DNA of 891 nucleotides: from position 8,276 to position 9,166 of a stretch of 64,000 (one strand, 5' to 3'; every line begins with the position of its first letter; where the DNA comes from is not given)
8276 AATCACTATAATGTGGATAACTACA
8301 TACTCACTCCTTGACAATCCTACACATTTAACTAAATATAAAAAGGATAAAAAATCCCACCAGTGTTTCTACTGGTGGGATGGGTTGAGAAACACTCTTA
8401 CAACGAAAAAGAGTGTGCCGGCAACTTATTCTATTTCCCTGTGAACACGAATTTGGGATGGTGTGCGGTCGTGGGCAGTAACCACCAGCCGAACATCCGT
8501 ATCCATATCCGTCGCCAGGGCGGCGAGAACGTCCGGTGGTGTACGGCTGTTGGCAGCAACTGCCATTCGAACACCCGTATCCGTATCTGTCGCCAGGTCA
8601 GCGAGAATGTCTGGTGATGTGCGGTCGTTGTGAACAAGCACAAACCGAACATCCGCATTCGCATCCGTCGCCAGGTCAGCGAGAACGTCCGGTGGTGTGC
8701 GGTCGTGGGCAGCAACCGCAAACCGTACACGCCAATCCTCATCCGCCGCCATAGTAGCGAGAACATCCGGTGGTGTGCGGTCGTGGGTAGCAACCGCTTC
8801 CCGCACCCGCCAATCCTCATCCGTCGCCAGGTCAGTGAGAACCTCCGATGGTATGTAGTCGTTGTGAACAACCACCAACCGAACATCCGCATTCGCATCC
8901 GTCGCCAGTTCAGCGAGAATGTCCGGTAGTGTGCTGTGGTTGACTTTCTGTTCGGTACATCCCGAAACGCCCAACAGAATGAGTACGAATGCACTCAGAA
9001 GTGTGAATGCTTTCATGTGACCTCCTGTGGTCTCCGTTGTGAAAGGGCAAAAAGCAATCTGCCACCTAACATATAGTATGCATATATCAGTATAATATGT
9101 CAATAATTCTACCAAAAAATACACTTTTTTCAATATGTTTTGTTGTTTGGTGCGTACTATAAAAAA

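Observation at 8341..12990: Cluster of four tandem LRV/HEAT-like repeat genes built from duplicated promoter - signal peptide - repeat - terminator cassettes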

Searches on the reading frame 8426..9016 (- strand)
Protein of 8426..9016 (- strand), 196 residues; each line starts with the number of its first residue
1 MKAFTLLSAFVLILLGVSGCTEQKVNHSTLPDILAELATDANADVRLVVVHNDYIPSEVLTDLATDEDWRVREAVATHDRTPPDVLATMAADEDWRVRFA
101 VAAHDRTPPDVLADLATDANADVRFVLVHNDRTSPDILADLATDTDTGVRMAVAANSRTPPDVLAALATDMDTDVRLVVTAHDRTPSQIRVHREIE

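Call 8: search_protein_families(library=pfam, proteins=[window:8426-9016:-], max_evalue=0.01)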
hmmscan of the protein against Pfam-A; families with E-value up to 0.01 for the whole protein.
window:8426-9016:- (196 aa): 6 families
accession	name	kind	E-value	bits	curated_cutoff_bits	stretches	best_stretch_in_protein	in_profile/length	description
PF01816.23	LRV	-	1.1e-19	69.8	21.6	3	69-94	1-26/26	Leucine rich repeat variant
PF25591.1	LRV_2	-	3.1e-09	37.1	27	2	101-156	6-60/61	Leucine Rich Repeat Variant domain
PF02985.28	HEAT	-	3.6e-08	33.4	23.5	0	59-76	4-21/31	HEAT repeat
PF13646.12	HEAT_2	-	7.4e-06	26.6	27.7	0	34-76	5-52/88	HEAT repeats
PF14841.11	FliG_M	-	7.4e-05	23.3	25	0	134-176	28-70/76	FliG middle domain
PF25361.1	AAA_lid_RFC1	-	0.0084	16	34.9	0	108-127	20-39/59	RFC1-like, AAA+ ATPase lid domain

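Call 50: search_protein_families(library=pfam, proteins=[window:8431-8994:-], max_evalue=0.01)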
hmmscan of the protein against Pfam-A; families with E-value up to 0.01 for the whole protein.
window:8431-8994:- (187 aa): 0 families

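Call 80: search_protein_families(library=padloc, proteins=[window:8426-9016:-], max_evalue=0.01)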
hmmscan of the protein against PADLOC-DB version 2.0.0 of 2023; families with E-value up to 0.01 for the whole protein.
window:8426-9016:- (196 aa): 0 families

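Call 81: search_protein_families(library=ncbifam, proteins=[window:8426-9016:-], max_evalue=0.01)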
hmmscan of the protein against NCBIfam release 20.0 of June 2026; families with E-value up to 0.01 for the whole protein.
window:8426-9016:- (196 aa): 0 families
